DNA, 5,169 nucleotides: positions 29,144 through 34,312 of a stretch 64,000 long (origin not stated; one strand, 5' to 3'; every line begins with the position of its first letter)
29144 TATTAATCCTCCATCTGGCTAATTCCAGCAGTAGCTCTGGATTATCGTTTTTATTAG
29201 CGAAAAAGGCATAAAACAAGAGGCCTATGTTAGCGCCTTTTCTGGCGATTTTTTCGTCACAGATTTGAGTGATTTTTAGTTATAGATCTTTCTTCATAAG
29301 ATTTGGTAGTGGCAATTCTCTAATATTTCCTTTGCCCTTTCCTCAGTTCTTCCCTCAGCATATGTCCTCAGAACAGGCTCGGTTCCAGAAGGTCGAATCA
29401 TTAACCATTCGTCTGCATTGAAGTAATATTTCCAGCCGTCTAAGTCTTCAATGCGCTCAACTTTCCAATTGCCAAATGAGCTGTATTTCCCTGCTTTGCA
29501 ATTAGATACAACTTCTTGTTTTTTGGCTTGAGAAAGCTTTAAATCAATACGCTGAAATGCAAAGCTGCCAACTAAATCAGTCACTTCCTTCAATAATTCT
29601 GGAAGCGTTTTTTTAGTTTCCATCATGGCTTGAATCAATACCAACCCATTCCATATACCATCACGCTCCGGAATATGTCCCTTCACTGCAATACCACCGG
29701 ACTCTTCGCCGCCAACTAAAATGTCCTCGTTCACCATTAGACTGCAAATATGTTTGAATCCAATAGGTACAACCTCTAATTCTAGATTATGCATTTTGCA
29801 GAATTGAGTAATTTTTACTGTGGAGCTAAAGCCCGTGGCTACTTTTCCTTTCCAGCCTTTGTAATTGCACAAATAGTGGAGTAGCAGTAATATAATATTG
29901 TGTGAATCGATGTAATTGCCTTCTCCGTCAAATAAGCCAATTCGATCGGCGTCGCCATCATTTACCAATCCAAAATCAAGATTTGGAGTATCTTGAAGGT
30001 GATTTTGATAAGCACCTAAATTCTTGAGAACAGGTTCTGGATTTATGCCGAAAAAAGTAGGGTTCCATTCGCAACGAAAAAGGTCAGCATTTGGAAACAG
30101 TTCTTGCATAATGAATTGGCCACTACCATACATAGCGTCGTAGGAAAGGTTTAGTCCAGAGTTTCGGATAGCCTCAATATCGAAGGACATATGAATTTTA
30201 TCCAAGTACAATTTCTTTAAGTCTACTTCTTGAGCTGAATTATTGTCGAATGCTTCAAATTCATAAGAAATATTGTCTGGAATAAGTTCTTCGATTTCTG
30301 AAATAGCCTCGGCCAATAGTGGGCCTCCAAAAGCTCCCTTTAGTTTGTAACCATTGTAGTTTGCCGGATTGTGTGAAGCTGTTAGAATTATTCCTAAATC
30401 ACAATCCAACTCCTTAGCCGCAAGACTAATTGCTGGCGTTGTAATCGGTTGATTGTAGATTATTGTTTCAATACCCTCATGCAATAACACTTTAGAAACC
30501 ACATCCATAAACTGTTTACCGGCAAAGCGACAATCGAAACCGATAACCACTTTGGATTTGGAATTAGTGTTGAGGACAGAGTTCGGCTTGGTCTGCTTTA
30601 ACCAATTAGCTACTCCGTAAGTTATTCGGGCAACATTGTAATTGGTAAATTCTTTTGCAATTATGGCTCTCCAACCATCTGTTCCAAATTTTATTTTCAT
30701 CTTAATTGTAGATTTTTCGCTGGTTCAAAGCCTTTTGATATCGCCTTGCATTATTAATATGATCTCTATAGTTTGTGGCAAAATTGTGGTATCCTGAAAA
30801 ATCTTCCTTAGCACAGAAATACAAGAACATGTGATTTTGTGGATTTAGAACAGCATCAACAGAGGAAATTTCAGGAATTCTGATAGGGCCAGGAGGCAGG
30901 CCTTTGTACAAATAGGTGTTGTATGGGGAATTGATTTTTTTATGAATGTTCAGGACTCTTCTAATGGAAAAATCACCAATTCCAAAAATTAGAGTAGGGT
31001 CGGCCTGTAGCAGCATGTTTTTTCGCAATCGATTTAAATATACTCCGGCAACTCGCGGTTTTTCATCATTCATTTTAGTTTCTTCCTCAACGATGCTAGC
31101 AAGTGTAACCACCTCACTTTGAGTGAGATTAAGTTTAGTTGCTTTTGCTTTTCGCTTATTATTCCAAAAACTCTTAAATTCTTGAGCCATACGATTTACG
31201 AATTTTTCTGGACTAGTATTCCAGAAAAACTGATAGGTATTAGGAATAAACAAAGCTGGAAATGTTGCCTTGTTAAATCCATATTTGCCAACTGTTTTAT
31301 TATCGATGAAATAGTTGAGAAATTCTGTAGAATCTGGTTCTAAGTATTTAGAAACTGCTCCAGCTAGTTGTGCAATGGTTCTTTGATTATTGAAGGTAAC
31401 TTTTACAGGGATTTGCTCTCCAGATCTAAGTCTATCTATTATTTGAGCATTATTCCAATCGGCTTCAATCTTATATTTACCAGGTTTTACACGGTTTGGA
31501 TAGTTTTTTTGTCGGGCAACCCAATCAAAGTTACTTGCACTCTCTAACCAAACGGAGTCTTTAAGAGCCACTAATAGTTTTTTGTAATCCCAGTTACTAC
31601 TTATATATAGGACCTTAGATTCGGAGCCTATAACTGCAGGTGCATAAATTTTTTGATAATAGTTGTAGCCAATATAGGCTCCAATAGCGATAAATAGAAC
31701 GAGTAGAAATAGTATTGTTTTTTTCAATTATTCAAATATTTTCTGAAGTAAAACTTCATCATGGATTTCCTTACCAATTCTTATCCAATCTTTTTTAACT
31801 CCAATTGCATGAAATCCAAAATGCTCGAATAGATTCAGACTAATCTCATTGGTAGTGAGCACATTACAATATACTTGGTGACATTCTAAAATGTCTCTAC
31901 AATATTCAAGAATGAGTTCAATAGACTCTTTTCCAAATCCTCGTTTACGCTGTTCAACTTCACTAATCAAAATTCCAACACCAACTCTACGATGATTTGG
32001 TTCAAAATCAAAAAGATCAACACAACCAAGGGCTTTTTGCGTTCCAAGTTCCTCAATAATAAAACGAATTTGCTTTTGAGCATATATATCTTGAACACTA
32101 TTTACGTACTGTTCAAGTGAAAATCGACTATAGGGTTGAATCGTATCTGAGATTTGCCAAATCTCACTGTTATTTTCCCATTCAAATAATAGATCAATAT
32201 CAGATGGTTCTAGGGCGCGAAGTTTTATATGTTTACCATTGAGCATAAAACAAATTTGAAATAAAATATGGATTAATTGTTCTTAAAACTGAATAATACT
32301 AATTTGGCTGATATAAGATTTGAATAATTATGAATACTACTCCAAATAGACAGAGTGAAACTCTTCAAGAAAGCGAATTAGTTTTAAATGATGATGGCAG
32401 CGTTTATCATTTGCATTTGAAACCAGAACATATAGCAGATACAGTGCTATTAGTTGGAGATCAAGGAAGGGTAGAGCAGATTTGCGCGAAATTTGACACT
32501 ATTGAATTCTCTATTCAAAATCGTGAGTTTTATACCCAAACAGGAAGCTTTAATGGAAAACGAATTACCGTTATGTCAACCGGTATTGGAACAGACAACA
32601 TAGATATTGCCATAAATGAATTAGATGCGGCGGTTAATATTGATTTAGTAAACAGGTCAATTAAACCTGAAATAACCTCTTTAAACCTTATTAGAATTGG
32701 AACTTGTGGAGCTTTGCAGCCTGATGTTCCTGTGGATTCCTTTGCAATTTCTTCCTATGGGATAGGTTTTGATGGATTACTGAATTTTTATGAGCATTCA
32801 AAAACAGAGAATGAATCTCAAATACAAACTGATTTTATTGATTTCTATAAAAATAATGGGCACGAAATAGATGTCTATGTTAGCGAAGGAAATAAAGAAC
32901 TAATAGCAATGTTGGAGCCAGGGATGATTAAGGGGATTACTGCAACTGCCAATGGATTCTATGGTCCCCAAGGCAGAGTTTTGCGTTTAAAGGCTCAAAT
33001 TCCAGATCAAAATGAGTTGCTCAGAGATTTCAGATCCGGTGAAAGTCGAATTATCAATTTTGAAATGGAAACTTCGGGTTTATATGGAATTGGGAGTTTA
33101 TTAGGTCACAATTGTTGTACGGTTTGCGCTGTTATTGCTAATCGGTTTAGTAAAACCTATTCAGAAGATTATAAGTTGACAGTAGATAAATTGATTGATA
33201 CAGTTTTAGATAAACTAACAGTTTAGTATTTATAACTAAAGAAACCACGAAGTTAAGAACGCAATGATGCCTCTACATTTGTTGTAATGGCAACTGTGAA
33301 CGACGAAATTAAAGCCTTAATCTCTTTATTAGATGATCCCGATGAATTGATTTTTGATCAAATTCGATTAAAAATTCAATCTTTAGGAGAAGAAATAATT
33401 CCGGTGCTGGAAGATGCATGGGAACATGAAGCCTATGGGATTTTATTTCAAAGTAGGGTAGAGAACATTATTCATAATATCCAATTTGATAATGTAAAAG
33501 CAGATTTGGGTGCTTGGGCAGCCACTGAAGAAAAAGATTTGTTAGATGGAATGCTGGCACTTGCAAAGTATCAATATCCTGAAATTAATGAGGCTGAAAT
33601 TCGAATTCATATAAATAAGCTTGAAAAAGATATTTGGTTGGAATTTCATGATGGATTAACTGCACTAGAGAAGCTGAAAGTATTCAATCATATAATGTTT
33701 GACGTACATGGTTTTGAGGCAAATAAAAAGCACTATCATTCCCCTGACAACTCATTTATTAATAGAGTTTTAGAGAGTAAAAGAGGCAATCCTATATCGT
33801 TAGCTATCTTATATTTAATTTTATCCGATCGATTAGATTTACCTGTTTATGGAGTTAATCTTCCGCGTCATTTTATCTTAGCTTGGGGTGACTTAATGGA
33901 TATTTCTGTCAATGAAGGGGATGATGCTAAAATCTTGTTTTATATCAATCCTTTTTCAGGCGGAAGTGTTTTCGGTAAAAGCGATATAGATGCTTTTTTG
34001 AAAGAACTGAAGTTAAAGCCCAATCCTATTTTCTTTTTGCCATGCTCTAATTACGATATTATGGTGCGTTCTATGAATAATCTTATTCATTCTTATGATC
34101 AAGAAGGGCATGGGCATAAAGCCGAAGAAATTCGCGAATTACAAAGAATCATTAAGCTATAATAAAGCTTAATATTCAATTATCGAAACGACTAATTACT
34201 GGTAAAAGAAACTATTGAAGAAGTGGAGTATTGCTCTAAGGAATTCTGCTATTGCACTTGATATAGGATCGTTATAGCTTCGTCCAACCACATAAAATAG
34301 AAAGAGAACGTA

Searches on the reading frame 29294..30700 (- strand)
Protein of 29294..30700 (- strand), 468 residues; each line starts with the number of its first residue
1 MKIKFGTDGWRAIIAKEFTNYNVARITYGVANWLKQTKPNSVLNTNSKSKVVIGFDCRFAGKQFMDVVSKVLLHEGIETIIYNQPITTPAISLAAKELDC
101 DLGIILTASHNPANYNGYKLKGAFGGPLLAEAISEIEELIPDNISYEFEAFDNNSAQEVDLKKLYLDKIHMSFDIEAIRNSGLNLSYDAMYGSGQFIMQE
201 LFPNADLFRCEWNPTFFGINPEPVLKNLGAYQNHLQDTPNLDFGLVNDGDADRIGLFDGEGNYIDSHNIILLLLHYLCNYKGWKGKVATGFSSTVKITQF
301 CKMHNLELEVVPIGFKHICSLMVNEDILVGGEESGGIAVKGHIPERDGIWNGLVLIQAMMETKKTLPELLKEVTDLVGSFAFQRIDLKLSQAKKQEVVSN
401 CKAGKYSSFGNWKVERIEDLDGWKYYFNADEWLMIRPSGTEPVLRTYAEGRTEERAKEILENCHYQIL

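Call 4: search_protein_families(library=pfam, proteins=[window:29294-30700:-], max_evalue=0.001)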
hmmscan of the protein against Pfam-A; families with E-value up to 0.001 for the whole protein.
window:29294-30700:- (468 aa): 4 families
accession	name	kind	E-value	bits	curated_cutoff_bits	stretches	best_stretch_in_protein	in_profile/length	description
PF02878.22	PGM_PMM_I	-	8.1e-36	123.2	22.5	1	3-143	2-134/138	Phosphoglucomutase/phosphomannomutase, alpha/beta/alpha domain I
PF02880.22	PGM_PMM_III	-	5.2e-22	78.6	20.7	1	266-374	2-112/115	Phosphoglucomutase/phosphomannomutase, alpha/beta/alpha domain III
PF02879.22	PGM_PMM_II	-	1.5e-14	54.9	29.3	1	165-261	3-103/103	Phosphoglucomutase/phosphomannomutase, alpha/beta/alpha domain II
PF00408.26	PGM_PMM_IV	-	2.3e-10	40.8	23.1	1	414-461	25-63/68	Phosphoglucomutase/phosphomannomutase, C-terminal domain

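Call 50: search_protein_families(library=ncbifam, proteins=[window:29294-30700:-], max_evalue=0.00001)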
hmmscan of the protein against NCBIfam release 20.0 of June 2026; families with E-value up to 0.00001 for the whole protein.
window:29294-30700:- (468 aa): 7 families
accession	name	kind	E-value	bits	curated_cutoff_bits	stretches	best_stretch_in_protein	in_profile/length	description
TIGR03990.1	Arch_GlmM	equivalog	6.9e-83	279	439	1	5-464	4-441/444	phosphoglucosamine mutase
TIGR01455.1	glmM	equivalog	8.3e-46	156.6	447.55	1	5-376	1-367/442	phosphoglucosamine mutase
NF046027.1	PhglucPhmanMutPgmG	equivalog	1.8e-33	115.9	600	1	42-466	38-449/460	phosphoglucomutase/phosphomannomutase PgmG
NF007088.0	PRK09542.1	equivalog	1.6e-29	103.2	618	1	42-464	40-450/456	phosphomannomutase/phosphoglucomutase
NF005737.0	PRK07564.1-1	equivalog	1.2e-26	93.4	378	1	43-404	45-435/543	alpha-D-glucose phosphate-specific phosphoglucomutase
TIGR01132.1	pgm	equivalog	5.6e-26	91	778.05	2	240-460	297-534/546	phosphoglucomutase (alpha-D-glucose-1,6-bisphosphate-dependent)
NF011943.0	PRK15414.1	subfamily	5.1e-16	58.7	801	1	50-455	40-441/456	phosphomannomutase CpsG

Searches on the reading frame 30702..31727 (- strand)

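Call 4: search_protein_families(library=pfam, proteins=[window:30702-31727:-], max_evalue=0.001)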
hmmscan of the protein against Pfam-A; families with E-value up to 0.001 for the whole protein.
window:30702-31727:- (341 aa): 1 family
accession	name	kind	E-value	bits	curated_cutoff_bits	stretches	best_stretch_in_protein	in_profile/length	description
PF02618.21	YceG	-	1.4e-80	271.2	32.4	1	41-328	2-274/275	YceG-like family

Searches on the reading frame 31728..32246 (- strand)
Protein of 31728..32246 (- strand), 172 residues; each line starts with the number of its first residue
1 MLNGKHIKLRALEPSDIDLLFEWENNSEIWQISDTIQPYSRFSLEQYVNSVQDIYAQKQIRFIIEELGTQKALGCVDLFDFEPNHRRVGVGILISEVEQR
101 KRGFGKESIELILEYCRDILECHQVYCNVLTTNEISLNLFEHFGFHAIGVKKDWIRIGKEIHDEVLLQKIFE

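Call 4: search_protein_families(library=pfam, proteins=[window:31728-32246:-], max_evalue=0.001)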
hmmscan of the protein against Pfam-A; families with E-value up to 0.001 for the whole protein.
window:31728-32246:- (172 aa): 4 families
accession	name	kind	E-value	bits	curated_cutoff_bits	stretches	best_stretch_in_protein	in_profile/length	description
PF13302.13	Acetyltransf_3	-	1.2e-17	65.3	25.4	1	7-146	2-138/138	Acetyltransferase (GNAT) domain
PF13420.13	Acetyltransf_4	-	1.2e-09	38.9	24.3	1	9-165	1-154/155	Acetyltransferase (GNAT) domain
PF00583.31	Acetyltransf_1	-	2.7e-08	34.5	20.7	1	55-145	29-116/116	Acetyltransferase (GNAT) family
PF13523.12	Acetyltransf_8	-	0.00011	22.3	27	1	86-148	78-140/145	Acetyltransferase (GNAT) domain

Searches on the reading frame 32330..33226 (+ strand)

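Call 12: search_protein_families(library=pfam, proteins=[window:32330-33226:+], max_evalue=0.0001)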
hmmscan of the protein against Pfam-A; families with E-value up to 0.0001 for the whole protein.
window:32330-33226:+ (298 aa): 1 family
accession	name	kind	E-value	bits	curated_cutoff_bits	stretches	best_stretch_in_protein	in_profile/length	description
PF01048.26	PNP_UDP_1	-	7.4e-23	81.6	25.1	1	39-272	3-200/233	Phosphorylase superfamily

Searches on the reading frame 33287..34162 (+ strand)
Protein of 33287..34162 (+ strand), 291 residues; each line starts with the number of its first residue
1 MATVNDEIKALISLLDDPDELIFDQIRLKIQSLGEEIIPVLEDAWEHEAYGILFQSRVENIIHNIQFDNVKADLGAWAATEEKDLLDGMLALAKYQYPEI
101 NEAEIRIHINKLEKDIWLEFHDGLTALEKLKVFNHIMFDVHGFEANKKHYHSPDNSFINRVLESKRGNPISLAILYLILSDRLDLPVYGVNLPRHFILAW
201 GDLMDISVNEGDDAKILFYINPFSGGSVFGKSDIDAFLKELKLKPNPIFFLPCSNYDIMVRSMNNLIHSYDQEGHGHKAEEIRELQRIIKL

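Call 12: search_protein_families(library=pfam, proteins=[window:33287-34162:+], max_evalue=0.0001)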
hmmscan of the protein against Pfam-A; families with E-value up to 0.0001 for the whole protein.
window:33287-34162:+ (291 aa): 1 family
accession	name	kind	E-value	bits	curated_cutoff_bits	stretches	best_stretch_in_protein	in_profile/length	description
PF13369.12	Transglut_core2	-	4.1e-38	130.7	23.5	1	105-263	3-154/155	Transglutaminase-like superfamily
